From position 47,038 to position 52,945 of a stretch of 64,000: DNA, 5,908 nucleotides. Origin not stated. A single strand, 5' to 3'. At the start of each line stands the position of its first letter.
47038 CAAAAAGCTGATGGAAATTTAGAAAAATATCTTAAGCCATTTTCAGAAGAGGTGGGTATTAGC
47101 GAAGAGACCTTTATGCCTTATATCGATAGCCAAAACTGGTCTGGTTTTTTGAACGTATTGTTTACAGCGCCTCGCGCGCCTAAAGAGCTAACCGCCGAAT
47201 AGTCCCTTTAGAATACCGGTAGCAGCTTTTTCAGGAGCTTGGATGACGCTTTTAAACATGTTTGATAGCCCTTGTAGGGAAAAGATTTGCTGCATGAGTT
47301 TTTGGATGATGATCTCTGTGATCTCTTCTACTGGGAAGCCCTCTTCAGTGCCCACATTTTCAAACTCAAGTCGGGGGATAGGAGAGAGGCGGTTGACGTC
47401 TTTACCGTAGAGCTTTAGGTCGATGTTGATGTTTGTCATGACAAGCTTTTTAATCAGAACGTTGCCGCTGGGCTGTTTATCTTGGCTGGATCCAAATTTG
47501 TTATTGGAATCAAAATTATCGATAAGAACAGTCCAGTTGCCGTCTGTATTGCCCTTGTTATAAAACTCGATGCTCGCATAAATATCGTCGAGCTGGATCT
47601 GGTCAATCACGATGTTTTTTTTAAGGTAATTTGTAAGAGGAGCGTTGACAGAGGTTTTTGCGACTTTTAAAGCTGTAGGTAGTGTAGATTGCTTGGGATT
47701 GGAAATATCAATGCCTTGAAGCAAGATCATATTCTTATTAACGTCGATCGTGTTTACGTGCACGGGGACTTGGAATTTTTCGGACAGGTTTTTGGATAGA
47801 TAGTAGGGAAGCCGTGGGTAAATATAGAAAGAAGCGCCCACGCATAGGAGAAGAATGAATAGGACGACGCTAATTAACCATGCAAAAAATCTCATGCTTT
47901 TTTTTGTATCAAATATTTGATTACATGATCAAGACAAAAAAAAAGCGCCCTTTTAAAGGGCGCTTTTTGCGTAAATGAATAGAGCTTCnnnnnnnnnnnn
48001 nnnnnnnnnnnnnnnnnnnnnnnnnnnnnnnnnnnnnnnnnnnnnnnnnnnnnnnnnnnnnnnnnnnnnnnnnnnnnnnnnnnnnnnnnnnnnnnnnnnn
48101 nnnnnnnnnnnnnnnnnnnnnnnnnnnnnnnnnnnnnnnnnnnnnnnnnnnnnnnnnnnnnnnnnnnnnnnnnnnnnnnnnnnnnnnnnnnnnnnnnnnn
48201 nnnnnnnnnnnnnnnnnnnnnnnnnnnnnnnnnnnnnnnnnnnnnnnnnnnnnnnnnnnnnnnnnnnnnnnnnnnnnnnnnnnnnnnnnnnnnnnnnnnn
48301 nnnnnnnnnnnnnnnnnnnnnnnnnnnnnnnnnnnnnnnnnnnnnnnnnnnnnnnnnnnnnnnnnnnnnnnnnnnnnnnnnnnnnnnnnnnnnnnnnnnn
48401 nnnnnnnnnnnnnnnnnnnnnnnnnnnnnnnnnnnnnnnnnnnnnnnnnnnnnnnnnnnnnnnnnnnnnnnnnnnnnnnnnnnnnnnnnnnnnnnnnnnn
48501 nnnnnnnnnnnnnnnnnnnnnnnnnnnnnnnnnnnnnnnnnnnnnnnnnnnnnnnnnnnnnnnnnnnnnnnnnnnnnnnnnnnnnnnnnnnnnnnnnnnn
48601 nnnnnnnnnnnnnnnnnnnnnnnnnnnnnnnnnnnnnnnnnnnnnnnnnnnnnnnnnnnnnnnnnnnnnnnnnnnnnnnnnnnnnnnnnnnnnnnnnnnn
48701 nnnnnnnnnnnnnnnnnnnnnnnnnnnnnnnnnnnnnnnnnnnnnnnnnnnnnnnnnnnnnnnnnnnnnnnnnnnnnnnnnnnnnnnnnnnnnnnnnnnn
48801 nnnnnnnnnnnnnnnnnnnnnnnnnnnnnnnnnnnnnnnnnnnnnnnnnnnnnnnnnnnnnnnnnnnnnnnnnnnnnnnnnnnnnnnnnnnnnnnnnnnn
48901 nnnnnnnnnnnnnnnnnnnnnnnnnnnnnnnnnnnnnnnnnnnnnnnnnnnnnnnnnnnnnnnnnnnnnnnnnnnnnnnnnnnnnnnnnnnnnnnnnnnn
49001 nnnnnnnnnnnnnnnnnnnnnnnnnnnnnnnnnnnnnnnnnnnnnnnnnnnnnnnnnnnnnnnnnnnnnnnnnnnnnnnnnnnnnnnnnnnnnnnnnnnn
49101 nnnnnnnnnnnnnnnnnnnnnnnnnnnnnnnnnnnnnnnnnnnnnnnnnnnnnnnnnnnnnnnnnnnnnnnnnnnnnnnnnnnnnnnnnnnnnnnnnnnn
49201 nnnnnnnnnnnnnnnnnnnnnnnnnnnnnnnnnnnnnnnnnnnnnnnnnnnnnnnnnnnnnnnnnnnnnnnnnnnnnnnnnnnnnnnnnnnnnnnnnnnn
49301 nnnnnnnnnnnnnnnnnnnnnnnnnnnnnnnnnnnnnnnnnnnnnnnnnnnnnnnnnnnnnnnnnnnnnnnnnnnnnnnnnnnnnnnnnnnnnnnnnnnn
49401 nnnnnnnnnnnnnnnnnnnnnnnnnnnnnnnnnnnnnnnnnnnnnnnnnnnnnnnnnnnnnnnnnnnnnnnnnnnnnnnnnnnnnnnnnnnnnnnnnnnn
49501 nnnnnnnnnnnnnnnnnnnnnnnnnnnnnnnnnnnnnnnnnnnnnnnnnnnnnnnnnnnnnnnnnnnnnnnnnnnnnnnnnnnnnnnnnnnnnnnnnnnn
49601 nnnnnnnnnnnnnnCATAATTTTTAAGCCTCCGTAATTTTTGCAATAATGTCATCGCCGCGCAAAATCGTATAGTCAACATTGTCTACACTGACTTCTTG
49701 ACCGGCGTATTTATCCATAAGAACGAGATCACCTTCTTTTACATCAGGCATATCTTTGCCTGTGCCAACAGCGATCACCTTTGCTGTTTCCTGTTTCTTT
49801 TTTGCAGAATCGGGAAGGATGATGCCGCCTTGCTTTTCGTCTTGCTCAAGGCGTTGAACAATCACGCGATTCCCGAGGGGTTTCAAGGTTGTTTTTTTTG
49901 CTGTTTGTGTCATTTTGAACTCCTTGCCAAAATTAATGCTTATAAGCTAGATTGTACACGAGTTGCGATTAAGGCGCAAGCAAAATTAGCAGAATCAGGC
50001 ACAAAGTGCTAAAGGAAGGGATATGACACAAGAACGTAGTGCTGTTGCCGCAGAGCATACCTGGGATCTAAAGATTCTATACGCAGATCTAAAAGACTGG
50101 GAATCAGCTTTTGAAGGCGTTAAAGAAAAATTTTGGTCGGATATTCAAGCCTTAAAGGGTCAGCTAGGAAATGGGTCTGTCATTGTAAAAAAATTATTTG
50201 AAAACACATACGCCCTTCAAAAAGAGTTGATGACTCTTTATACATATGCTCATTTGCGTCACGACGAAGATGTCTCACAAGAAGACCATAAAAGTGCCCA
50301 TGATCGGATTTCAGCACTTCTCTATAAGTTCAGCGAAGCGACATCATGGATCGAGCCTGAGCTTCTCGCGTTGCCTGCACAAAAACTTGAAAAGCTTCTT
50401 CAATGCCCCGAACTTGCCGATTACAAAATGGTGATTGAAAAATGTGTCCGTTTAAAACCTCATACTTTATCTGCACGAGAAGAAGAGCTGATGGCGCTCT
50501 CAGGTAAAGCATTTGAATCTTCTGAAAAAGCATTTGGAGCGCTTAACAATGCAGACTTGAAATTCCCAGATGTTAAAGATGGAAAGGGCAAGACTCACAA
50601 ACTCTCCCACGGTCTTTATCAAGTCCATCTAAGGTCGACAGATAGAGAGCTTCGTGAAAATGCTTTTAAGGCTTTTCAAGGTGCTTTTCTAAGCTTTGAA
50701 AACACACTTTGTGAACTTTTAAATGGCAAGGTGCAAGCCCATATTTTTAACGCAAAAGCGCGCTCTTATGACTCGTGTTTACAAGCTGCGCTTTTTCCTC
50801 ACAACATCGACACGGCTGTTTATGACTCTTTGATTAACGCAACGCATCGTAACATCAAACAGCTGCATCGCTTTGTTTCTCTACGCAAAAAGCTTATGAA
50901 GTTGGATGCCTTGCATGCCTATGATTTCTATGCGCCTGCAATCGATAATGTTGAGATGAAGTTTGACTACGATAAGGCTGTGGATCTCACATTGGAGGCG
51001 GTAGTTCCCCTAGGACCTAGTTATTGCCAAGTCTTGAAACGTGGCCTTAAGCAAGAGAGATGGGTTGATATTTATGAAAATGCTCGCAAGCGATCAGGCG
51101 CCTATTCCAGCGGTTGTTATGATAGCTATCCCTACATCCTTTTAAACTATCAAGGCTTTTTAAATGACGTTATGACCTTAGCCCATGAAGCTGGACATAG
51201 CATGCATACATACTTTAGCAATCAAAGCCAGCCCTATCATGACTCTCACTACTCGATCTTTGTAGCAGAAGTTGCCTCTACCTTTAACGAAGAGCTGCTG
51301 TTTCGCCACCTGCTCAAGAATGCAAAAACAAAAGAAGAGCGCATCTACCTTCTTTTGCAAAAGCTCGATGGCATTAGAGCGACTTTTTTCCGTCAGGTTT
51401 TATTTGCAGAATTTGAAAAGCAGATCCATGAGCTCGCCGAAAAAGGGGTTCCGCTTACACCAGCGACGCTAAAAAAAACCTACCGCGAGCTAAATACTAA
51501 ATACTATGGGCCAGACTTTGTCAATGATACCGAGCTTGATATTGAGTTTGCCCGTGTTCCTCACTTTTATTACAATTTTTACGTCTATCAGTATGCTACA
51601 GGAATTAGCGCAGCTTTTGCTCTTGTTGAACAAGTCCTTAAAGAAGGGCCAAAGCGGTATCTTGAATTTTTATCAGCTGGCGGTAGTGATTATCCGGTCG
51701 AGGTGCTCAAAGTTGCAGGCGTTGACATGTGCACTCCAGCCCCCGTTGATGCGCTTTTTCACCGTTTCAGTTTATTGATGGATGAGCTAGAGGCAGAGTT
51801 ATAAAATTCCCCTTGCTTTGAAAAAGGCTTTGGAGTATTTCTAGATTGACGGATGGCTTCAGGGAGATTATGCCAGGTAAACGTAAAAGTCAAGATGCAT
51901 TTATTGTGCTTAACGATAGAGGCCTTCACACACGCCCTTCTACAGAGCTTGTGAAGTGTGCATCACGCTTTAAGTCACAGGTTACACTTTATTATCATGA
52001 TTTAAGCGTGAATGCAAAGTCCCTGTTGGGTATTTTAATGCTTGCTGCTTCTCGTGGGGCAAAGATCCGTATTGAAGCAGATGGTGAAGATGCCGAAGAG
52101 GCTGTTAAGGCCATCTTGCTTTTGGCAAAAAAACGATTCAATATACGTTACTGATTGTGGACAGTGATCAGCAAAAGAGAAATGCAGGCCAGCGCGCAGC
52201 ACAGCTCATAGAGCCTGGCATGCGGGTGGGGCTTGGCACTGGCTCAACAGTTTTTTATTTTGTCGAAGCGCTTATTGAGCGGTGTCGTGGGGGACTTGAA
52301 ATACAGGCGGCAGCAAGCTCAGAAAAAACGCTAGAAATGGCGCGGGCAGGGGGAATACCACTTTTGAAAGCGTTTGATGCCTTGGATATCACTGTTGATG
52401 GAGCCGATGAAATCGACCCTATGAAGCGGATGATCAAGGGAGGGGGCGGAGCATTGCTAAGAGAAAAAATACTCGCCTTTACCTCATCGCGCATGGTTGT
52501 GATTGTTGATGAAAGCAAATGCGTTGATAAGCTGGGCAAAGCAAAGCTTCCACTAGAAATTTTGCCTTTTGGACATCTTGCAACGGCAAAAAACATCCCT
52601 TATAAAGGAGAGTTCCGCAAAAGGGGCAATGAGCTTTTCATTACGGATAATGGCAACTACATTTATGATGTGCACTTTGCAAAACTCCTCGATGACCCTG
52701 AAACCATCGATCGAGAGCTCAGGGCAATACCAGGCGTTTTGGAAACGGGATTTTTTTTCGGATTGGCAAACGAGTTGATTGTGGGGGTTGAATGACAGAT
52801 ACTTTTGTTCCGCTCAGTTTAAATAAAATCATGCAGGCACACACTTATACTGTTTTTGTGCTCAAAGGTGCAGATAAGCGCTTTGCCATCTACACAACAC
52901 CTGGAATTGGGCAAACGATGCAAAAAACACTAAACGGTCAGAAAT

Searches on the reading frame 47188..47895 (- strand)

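Call 52: search_protein_families(library=pfam, proteins=[window:47188-47895:-], max_evalue=0.0001)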
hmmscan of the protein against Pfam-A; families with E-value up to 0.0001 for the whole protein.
window:47188-47895:- (235 aa): 1 family
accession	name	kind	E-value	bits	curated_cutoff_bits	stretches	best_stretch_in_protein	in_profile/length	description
PF05359.17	DUF748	-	1e-09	37.5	50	1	6-160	17-166/1037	Domain of Unknown Function (DUF748)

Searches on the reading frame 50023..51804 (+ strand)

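Call 52: search_protein_families(library=pfam, proteins=[window:50023-51804:+], max_evalue=0.0001)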
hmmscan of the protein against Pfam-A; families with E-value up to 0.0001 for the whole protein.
window:50023-51804:+ (593 aa): 2 families
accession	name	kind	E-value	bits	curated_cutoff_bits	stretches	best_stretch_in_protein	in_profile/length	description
PF01432.26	Peptidase_M3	-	2e-81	275.1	27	1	202-576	2-452/457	Peptidase family M3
PF08439.15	Peptidase_M3_N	-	1.7e-20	73.4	25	1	113-181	1-70/70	Oligopeptidase F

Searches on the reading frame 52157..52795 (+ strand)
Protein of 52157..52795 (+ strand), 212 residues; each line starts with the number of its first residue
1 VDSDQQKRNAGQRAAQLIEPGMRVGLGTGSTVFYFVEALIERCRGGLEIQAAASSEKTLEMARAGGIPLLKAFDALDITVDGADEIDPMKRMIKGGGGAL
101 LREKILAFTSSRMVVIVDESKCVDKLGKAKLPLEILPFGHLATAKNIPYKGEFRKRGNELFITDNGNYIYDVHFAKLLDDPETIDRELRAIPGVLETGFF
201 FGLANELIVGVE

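Call 52: search_protein_families(library=pfam, proteins=[window:52157-52795:+], max_evalue=0.0001)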
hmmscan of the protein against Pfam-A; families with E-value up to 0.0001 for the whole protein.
window:52157-52795:+ (212 aa): 2 families
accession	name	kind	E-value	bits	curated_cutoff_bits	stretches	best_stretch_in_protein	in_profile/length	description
PF06026.20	Rib_5-P_isom_A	-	1.7e-52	178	26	1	52-211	3-170/173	Ribose 5-phosphate isomerase A (phosphoriboisomerase A)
PF00455.28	DeoRC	-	3.1e-06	27.7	31.8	1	5-42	4-41/160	DeoR C terminal sensor domain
